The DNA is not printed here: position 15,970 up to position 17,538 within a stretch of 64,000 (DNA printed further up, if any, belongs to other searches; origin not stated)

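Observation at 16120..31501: tRNA end-repair toolkit: Thg1-like enzyme, RNA ligase and phosphoesterase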

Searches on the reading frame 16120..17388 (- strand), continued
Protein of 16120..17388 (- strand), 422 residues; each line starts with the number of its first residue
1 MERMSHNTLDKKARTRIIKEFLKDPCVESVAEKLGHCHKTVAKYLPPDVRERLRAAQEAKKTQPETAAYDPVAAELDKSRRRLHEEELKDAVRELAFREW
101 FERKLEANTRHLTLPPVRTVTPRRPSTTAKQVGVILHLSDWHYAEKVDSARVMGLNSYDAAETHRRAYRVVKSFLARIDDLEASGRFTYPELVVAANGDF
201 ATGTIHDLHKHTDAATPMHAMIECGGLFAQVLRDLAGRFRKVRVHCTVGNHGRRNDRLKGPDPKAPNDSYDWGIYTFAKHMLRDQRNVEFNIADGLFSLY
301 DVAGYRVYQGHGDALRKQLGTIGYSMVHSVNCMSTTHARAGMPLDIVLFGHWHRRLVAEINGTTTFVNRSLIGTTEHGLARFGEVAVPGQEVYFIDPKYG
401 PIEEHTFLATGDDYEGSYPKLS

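Call 60: predict_structure(alignment_id=A1)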
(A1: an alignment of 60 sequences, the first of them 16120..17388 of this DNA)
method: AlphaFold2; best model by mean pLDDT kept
length: 422 residues; sequences in the alignment: 60
mean_pLDDT: 92.9   pTM: 0.82
mean pLDDT of the five models: 92.9, 91.6, 91.4, 91.0, 90.8
residues with pLDDT >= 90: 340; 70-90: 64; 50-70: 14; < 50: 4
segments of 3 or more residues with pLDDT < 50: 1-4
pLDDT, mean of each block of 10 residues (from residue 1): 60 96 94 95 93 84 69 93 92 90 94 90 88 98 98 98 98 98 96 98 89 95 98 97 97 75 88 97 97 97 98 91 94 98 98 96 98 96 94 98 98 95 84
secondary structure, 60 per line:
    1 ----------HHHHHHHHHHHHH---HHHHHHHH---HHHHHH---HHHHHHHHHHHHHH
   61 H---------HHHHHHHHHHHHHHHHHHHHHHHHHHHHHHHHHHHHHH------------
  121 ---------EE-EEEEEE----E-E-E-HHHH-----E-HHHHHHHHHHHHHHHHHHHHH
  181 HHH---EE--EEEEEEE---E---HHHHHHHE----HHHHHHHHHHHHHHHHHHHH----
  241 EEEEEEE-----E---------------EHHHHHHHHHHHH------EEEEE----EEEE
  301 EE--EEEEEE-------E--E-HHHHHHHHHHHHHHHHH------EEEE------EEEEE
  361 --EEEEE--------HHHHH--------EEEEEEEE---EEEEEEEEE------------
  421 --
elements in order: H11-23 H27-34 H38-43 H47-61 H71-108 E133-138 H149-152 H160-183 E191-197 H205-211 H217-236 E241-247 H270-281 E288-292 E297-302 E305-310 H323-339 E346-349 E356-360 E363-367 H376-380 E389-396 E400-408

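Call 76: search_protein_families(library=ncbifam, proteins=[window:16120-17388:-], max_evalue=0.001)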
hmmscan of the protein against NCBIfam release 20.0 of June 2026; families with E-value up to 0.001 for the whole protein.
window:16120-17388:- (422 aa): 0 families

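Call 83: find_related_loci(query=A4, collection=viral_contigs, flank=10000)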
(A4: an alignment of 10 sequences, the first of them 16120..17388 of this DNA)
Query A4 (422 aa) in viral_contigs; peptide patterns used: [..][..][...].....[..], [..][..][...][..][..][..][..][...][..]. (x = any residue, [..] = any of these).
139 stretches matched a pattern; 118 encode a relative of the query (tblastn E <= 1e-3); the best 80 are kept; 80 distinct loci.
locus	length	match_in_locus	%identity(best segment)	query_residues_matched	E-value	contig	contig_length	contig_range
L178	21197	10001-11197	33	4-418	1e-64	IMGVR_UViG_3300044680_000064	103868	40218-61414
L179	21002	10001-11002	35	61-400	1e-56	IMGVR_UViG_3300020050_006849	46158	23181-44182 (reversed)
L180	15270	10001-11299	32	1-419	1e-50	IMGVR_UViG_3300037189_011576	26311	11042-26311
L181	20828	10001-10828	35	124-400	2e-47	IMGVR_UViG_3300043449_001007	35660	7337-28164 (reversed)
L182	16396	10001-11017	31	71-409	1e-46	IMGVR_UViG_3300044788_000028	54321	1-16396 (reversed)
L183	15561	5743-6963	30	10-419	4e-45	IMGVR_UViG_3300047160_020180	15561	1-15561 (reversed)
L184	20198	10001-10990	32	70-400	7e-43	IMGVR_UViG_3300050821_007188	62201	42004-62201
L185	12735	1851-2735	33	115-411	4e-39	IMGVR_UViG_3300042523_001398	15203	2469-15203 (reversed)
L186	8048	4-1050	29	97-418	3e-34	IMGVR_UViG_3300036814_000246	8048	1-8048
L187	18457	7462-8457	29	61-400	4e-32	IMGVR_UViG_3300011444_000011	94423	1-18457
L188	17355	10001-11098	26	27-400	2e-30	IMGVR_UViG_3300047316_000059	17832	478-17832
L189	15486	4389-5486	30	52-400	2e-29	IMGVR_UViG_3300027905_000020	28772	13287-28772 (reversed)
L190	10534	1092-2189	25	27-400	2e-29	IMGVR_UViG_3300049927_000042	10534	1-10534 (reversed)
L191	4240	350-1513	26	11-418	3e-29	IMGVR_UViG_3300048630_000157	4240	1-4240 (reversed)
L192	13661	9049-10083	28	52-400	4e-29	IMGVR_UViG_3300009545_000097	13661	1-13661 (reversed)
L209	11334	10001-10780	28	135-400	7e-23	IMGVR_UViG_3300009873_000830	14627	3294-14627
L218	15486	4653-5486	27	114-400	1e-20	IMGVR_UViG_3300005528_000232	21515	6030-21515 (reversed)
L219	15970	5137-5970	27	114-400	1e-20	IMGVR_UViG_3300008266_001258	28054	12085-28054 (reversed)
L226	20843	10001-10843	27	118-400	4e-20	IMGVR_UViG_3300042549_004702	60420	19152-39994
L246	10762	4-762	27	142-400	2e-17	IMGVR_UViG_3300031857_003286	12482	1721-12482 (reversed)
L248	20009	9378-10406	25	66-416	6e-17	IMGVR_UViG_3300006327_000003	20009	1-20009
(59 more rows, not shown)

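Call 85: search_protein_families(library=pfam, proteins=[L209:8206-9000:+, L226:7994-9448:+, L218:5525-5998:+, L246:1275-2735:+, L219:32-865:+, L219:6507-7070:-, L248:15190-15636:-], max_evalue=0.001)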
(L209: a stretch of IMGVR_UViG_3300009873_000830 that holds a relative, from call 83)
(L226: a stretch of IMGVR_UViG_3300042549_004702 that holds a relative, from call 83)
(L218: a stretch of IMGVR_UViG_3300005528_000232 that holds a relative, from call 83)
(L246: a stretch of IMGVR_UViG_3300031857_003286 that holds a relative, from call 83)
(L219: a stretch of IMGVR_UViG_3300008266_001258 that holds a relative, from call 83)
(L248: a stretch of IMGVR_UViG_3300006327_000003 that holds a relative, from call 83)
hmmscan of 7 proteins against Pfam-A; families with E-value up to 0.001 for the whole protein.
L209:8206-9000:+ (264 aa): 1 family
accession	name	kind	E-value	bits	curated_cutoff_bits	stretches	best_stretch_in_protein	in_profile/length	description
PF01510.30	Amidase_2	-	8.2e-15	55.7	26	1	73-193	5-130/131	N-acetylmuramoyl-L-alanine amidase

L226:7994-9448:+ (484 aa): 2 families
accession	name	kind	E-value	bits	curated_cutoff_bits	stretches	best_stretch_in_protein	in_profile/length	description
PF17289.8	Terminase_6C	-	1.3e-16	61.4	22.6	1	325-470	2-154/155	Terminase RNaseH-like domain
PF03237.21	Terminase_6N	-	1.1e-07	32.2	22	1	80-310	5-213/215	Terminase large subunit, T4likevirus-type, N-terminal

L218:5525-5998:+ (157 aa): 0 families

L246:1275-2735:+ (486 aa): 1 family
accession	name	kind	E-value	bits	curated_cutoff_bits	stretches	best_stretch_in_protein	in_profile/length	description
PF13264.11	DUF4055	-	2.9e-32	112.2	25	1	266-402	1-139/140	Domain of unknown function (DUF4055)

L219:32-865:+ (277 aa): 0 families

L219:6507-7070:- (187 aa): 0 families

L248:15190-15636:- (148 aa): 2 families
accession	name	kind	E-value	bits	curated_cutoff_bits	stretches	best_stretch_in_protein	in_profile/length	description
PF00436.31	SSB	-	1.2e-29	102.8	26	1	16-116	1-101/104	Single-strand binding protein family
PF01336.31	tRNA_anti-codon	-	4.8e-06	26.8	27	1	62-116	26-72/75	OB-fold nucleic acid binding domain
